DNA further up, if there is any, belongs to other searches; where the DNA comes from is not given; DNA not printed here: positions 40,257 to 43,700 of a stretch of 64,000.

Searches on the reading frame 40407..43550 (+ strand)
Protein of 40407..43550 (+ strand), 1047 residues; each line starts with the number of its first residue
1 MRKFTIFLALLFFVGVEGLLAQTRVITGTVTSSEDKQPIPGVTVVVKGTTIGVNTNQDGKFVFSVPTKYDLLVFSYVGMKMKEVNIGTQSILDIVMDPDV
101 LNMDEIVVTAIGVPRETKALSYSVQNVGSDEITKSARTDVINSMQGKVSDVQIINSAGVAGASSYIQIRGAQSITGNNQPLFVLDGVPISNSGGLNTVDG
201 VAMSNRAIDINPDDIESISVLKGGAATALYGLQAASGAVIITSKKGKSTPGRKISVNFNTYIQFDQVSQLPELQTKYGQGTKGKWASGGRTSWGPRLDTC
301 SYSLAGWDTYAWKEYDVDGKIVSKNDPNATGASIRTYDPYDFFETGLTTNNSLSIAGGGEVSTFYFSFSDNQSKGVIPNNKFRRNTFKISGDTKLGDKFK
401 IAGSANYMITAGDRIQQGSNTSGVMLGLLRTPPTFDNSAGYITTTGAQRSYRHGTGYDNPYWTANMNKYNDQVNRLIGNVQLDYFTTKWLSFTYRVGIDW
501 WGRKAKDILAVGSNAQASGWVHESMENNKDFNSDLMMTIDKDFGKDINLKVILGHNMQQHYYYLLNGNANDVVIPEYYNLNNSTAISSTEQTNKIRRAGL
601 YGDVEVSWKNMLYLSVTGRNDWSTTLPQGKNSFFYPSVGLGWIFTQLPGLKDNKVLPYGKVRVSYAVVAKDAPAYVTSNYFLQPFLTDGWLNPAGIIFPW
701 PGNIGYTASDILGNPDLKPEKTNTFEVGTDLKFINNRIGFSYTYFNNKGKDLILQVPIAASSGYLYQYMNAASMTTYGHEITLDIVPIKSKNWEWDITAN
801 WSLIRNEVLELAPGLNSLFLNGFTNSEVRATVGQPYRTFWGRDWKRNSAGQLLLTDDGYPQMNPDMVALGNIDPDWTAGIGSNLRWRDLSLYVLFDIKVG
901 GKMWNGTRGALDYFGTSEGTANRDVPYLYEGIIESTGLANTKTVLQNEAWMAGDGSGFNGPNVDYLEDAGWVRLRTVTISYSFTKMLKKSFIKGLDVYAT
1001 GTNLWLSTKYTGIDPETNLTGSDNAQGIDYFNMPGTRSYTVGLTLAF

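Call 13: search_protein_families(library=pfam, proteins=[window:40407-43550:+])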
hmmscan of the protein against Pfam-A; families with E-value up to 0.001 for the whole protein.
window:40407-43550:+ (1047 aa): 4 families
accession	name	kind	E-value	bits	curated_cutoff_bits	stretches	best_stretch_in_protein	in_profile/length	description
PF00593.30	TonB_dep_Rec_b-barrel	-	9e-21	75.7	27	1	433-1004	26-436/436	TonB dependent receptor-like, beta-barrel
PF13715.12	CarbopepD_reg_2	-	2.1e-19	69.8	32.2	1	26-108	1-88/88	CarboxypepD_reg-like domain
PF07715.20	Plug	-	5.8e-17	62.6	23.9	1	119-238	4-107/107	TonB-dependent Receptor Plug Domain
PF13620.12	CarboxypepD_reg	-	5.7e-11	43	32.3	1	26-95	2-80/82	Carboxypeptidase regulatory-like domain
